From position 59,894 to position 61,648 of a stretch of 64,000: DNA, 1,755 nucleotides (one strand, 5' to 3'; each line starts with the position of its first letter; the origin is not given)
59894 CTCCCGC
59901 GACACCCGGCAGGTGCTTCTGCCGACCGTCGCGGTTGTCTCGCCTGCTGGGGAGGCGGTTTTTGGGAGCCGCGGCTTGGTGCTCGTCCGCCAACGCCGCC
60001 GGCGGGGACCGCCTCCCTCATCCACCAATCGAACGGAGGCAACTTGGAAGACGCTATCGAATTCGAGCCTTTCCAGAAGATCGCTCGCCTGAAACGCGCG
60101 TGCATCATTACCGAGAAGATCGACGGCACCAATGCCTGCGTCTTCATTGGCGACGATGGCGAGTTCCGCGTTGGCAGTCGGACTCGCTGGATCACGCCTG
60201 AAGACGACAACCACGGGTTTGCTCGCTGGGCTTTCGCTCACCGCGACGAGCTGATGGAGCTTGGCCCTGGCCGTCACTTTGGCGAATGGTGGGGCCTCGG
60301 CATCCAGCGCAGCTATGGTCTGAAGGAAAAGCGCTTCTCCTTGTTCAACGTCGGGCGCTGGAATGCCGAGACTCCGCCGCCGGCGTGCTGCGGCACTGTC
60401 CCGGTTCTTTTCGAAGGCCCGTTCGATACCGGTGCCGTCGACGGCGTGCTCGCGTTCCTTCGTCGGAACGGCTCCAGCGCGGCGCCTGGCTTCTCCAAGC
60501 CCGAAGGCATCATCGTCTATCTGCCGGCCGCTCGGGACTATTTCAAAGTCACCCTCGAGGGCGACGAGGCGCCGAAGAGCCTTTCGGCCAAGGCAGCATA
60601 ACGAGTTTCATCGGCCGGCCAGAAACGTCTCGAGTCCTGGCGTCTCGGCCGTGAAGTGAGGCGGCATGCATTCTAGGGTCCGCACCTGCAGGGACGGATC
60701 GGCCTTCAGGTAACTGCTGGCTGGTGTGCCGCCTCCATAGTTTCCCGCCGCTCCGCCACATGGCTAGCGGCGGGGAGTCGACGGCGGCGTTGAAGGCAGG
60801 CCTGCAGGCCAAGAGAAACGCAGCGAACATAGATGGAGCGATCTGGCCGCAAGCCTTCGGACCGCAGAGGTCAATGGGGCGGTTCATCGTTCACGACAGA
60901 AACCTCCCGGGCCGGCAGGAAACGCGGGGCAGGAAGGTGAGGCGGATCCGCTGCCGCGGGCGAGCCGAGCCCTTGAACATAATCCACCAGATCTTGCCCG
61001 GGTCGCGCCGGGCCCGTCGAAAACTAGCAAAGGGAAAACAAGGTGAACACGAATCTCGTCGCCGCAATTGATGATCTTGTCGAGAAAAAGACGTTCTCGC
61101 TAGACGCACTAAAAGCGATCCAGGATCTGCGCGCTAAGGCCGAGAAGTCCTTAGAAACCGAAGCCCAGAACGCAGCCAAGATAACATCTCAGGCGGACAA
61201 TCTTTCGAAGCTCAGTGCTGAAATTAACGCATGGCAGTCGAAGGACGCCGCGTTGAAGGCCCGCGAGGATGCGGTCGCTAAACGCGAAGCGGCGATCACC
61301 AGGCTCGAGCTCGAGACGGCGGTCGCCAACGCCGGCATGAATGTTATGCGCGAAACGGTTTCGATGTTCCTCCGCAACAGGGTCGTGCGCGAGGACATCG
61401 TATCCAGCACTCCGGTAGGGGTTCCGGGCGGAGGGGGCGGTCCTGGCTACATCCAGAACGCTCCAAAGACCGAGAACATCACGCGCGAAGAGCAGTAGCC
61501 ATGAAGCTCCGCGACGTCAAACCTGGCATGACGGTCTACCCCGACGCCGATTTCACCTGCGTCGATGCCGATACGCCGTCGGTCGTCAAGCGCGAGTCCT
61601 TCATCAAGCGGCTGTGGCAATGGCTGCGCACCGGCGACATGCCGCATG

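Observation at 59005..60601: Two-piece permuted tmRNA gene beside an RNA ligase, its promoter carrying the element's operator motif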

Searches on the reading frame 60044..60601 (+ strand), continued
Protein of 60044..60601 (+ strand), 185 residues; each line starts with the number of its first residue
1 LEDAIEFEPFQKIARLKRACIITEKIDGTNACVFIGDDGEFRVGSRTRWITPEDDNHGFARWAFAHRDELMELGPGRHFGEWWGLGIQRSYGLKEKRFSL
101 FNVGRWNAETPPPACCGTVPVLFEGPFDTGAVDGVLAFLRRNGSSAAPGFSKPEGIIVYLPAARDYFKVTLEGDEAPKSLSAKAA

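Call 89: fold_search(model_id=the predicted structure, library=pdb)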
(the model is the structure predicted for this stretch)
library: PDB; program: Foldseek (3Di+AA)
matches with E <= 10: 350; with E <= 0.001: 21
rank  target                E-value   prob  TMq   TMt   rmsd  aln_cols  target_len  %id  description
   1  6vt5                  3.2e-06  1.00  0.61  0.36   3.9       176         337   21  Naegleria gruberi RNA ligase R4a K121A mutant apo (released 2020-04-08)
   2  5cou                  3.2e-06  1.00  0.62  0.36   4.1       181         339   20  Structure and mechanism of a eukaryal nick-sealing RNA ligase K170M+ATP (released 2015-10-28)
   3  6vt4                  4.8e-06  1.00  0.60  0.35   4.4       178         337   20  Naegleria gruberi RNA ligase R149A mutant apo (released 2020-04-08)
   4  6vt1_A                6.7e-06  1.00  0.62  0.36   4.1       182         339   21  Naegleria gruberi RNA ligase D172A mutant apo (released 2020-04-08)
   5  6vte                  8.4e-06  1.00  0.59  0.35   4.9       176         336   20  Naegleria gruberi RNA Ligase K170M mutant with AMP and Mn (released 2020-04-08)
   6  6vt0                  1.2e-05  1.00  0.59  0.35   5.0       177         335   20  Naegleria gruberi RNA ligase K170A mutant apo (released 2020-04-08)
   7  6vtd                  1.6e-05  1.00  0.59  0.35   5.0       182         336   19  Naegleria gruberi RNA ligase R149A mutant with ATP and Mn (released 2020-04-08)
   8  6vtg_A                1.8e-05  1.00  0.57  0.34   4.4       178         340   21  Naegleria gruberi RNA ligase E227A mutant apo (released 2020-04-08)
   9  5cot                  1.9e-05  1.00  0.59  0.35   4.9       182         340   19  Structure and mechanism of a eukaryal nick-sealing RNA ligase (released 2015-10-28)
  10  2hvr_A                1.9e-05  1.00  0.52  0.32   9.1       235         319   20  Structure of T4 RNA Ligase 2 with Nicked 5'-Adenylated nucleic acid duplex containing a 3'-deoxyribonucleotide at the  (released 2006-10-17)
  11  6vt8                  2.7e-05  1.00  0.62  0.37   3.8       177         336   20  Naegleria gruberi RNA ligase E312A mutant with AMP and Mn (released 2020-04-08)
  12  6vtf_A                4.0e-05  1.00  0.60  0.35   4.2       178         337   21  Naegleria gruberi RNA ligase with PPi (released 2020-04-08)
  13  6vt3                  5.1e-05  1.00  0.61  0.36   3.9       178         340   20  Naegleria gruberi RNA ligase K326A mutant apo (released 2020-04-08)
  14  2hvr_B                5.1e-05  1.00  0.50  0.30   7.8       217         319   20  Structure of T4 RNA Ligase 2 with Nicked 5'-Adenylated nucleic acid duplex containing a 3'-deoxyribonucleotide at the  (released 2006-10-17)
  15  6vt9                  8.4e-05  1.00  0.60  0.35   5.2       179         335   18  Naegleria gruberi RNA ligase E227A mutant with ATP and Mn (released 2020-04-08)
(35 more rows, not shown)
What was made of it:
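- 60044..60601 (+): 185-aa RNA-ligase-family nucleotidyltransferase (TTG start after GGAGG). Motif I K25-x-D27-G28-x-N30. Top folds are Naegleria RNA ligase, then T4 Rnl2 (call 89).
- On Rnl2-family RNA ligase (T4 Rnl2 type): The fold matches RNA ligases (call 89).
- Closest known: Rnl5 / Rnl2 RNA ligases. Same: Best structural matches are NgrRnl (E 3e-6, TM 0.61) and then T4 Rnl2 (call 89).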

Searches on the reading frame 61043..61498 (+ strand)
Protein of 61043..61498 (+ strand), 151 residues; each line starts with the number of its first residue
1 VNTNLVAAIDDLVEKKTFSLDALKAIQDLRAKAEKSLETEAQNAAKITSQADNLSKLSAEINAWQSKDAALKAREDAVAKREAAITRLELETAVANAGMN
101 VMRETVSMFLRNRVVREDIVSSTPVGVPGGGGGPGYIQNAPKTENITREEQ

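Call 17: search_protein_families(library=pfam, proteins=[window:61043-61498:+], max_evalue=0.01)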
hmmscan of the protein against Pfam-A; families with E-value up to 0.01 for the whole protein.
window:61043-61498:+ (151 aa): 1 family
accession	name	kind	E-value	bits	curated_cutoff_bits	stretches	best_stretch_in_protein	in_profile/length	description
PF09052.15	SipA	-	0.0043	17.2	25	1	21-116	51-144/214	SipA N-terminal domain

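Call 18: search_protein_families(library=phrogs, proteins=[window:61043-61498:+], max_evalue=0.001)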
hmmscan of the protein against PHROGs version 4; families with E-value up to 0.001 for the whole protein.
window:61043-61498:+ (151 aa): 0 families

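Call 67: search_protein_families(library=ncbifam, proteins=[window:61043-61498:+], max_evalue=0.01)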
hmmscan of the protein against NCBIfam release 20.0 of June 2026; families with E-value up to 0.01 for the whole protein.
window:61043-61498:+ (151 aa): 2 families
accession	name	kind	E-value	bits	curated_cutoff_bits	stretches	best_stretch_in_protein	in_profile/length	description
TIGR02169.1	SMC_prok_A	equivalog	0.0043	14.8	729.4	1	9-117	413-519/1165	chromosome segregation protein SMC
TIGR01554.3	major_cap_HK97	equivalog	0.008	15.3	27.5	1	24-118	2-98/385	phage major capsid protein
